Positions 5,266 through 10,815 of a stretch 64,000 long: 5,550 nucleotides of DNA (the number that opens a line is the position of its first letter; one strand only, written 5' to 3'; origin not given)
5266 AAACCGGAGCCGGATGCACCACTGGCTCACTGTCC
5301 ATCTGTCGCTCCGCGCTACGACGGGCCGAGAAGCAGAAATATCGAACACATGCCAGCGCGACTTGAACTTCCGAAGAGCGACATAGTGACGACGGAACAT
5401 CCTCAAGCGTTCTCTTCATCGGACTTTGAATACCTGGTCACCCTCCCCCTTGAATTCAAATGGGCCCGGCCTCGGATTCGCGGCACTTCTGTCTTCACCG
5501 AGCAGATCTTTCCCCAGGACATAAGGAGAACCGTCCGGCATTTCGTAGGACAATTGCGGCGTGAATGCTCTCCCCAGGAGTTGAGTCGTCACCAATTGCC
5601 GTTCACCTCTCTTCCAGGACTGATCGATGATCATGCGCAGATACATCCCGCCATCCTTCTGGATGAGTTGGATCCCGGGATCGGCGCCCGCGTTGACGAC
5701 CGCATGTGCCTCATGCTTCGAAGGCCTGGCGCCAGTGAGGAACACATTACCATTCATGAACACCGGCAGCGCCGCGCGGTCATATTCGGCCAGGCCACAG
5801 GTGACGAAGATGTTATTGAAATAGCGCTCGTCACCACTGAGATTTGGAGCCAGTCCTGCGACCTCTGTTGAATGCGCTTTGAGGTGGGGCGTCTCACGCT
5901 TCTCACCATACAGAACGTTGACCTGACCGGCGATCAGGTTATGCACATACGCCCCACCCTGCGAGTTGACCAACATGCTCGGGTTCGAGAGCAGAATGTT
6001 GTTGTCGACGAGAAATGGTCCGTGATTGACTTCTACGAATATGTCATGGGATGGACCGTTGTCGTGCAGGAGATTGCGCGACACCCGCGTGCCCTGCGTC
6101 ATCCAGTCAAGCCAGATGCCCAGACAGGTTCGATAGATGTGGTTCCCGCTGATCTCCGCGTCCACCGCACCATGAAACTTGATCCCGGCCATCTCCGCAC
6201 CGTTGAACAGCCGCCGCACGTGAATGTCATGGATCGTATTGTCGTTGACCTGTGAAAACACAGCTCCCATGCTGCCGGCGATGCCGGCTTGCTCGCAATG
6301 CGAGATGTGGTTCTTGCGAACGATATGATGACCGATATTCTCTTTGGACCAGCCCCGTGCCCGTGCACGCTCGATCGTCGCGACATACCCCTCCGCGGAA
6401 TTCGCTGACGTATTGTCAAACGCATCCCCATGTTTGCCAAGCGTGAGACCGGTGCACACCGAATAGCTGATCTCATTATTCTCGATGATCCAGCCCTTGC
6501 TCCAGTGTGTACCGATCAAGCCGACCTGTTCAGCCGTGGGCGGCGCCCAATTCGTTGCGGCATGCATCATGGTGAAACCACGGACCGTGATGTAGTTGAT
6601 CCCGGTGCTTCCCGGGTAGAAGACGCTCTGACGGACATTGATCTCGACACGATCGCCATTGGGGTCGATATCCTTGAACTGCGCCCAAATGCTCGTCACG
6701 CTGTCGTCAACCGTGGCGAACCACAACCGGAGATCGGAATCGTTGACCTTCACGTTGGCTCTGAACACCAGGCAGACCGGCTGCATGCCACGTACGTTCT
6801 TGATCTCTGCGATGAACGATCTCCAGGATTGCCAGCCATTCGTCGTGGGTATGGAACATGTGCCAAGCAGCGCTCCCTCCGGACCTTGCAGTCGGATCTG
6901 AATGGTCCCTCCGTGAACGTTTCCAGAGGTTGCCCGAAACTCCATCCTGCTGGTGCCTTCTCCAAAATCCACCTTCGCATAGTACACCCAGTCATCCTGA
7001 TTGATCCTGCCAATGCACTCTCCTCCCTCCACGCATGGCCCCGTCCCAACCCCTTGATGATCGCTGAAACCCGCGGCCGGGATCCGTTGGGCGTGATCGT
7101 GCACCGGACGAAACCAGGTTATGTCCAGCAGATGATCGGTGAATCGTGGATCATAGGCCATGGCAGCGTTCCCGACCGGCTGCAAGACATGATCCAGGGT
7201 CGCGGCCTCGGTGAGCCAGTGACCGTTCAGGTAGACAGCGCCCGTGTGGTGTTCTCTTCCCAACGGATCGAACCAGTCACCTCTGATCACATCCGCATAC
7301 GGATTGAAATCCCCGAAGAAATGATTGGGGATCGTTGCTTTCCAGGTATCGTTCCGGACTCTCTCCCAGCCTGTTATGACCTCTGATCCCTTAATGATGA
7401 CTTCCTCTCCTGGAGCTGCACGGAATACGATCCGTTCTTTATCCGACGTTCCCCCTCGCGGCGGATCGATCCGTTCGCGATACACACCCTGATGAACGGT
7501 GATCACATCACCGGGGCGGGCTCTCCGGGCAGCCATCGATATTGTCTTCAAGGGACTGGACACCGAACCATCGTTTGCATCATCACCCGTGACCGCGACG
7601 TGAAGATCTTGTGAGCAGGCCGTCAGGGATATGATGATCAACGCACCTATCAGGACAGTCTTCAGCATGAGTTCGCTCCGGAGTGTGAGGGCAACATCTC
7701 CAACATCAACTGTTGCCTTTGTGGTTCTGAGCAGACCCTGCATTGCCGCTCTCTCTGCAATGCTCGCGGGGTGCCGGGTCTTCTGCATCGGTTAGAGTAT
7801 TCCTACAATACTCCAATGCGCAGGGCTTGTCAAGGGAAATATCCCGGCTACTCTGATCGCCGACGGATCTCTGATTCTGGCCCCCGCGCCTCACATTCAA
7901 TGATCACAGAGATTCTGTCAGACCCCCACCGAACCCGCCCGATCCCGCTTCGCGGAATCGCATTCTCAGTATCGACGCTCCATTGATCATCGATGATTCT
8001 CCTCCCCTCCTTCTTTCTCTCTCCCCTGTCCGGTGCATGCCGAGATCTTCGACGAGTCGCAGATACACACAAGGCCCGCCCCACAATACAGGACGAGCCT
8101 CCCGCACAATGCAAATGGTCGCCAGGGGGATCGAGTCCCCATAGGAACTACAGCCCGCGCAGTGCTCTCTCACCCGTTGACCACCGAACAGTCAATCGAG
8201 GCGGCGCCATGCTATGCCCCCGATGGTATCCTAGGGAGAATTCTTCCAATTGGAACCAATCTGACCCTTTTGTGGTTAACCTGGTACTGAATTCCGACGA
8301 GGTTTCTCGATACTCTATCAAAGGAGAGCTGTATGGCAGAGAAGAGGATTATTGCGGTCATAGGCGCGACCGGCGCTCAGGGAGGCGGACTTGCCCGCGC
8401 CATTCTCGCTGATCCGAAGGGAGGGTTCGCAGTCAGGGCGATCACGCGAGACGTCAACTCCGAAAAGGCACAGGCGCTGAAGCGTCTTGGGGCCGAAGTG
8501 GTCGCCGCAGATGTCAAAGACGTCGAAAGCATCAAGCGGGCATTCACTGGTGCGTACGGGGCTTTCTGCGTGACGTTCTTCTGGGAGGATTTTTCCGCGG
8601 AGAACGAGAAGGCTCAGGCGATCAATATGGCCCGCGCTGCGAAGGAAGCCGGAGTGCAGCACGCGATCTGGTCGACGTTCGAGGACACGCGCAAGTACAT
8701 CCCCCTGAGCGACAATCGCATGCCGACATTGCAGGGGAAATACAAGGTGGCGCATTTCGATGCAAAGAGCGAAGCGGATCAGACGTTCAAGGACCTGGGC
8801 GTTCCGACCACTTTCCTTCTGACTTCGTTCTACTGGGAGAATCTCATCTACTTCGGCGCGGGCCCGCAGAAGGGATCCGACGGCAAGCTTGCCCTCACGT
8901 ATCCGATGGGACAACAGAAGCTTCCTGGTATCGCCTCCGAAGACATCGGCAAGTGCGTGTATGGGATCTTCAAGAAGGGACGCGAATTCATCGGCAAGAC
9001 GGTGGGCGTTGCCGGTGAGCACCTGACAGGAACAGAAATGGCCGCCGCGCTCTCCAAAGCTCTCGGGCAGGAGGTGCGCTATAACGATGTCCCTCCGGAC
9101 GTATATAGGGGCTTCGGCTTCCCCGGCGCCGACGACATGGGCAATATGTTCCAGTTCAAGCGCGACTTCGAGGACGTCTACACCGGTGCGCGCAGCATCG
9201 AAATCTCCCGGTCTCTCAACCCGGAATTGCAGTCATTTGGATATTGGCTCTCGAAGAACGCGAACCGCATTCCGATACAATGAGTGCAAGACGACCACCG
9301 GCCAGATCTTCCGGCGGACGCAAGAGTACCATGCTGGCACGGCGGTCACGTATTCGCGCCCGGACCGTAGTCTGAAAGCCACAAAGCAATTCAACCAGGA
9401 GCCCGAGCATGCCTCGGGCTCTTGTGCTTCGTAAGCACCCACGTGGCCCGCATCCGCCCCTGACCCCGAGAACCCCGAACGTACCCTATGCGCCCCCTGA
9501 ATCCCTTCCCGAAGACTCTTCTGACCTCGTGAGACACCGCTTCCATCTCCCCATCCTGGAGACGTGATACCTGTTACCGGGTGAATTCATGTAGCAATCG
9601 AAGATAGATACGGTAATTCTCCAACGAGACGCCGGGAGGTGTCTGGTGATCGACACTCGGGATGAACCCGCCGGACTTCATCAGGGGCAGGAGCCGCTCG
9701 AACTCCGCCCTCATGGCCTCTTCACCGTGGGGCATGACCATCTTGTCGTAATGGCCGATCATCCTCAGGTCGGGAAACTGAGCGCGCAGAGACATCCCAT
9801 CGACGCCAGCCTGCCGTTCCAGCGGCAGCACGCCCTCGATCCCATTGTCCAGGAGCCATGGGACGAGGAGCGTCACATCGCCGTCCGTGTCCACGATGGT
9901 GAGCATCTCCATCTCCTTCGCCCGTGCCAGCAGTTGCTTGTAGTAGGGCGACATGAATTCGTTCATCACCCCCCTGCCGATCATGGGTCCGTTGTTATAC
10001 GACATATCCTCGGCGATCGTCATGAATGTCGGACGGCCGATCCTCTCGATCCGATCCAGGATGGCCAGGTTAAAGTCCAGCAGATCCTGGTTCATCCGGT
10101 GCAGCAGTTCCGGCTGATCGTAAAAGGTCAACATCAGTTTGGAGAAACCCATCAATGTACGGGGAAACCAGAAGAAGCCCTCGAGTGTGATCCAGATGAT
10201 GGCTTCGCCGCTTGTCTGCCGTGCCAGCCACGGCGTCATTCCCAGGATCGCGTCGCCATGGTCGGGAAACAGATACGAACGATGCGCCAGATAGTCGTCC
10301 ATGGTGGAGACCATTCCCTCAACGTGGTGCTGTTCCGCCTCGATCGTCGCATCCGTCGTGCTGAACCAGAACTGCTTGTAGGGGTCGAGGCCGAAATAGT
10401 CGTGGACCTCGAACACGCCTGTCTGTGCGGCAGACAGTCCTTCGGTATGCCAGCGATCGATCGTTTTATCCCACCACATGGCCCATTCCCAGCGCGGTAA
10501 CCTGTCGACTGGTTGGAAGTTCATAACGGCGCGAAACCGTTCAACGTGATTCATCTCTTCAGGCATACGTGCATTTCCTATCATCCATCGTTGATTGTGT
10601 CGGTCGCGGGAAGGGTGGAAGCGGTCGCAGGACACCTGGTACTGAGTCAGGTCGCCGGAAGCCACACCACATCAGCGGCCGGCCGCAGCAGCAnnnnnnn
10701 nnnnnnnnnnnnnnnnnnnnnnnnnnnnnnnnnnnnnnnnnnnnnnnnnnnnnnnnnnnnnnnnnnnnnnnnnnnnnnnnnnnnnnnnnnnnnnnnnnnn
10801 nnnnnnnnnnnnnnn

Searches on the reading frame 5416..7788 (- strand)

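Call 56: search_protein_families(library=pfam, proteins=[window:5416-7788:-], max_evalue=0.00001)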
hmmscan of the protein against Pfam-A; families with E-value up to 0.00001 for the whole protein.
window:5416-7788:- (790 aa): 4 families
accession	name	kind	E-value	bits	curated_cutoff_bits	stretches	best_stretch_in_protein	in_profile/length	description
PF21258.2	Glyco_hydro_120_ins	-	3e-29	102.3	27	1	138-210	1-73/121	Glycoside hydrolase 120, insertion domain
PF03422.21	CBM_6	-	3.1e-21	76.4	28.9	1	241-346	5-112/125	Carbohydrate binding module (family 6)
PF13229.12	Beta_helix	-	2e-09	37.7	25.9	1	485-617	31-155/158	Right handed beta helix region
PF07602.17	DUF1565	-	2e-08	34.3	20.3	0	66-106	1-41/257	Protein of unknown function (DUF1565)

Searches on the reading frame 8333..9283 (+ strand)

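Call 56: search_protein_families(library=pfam, proteins=[window:8333-9283:+], max_evalue=0.00001)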
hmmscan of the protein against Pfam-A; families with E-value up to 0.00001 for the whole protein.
window:8333-9283:+ (316 aa): 2 families
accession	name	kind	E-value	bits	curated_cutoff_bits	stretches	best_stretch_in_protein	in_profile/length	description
PF05368.20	NmrA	-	7.1e-59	200.3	27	1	4-292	2-279/298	NmrA-like family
PF13460.12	NAD_binding_10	-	2.6e-15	57.2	27.2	1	11-161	1-140/184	NAD(P)H-binding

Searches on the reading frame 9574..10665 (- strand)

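Call 56: search_protein_families(library=pfam, proteins=[window:9574-10665:-], max_evalue=0.00001)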
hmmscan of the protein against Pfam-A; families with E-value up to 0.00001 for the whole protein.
window:9574-10665:- (363 aa): 1 family
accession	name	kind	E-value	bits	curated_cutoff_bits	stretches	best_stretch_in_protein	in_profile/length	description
PF01208.23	URO-D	-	1.5e-09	37.8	23.9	1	170-360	152-345/346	Uroporphyrinogen decarboxylase (URO-D)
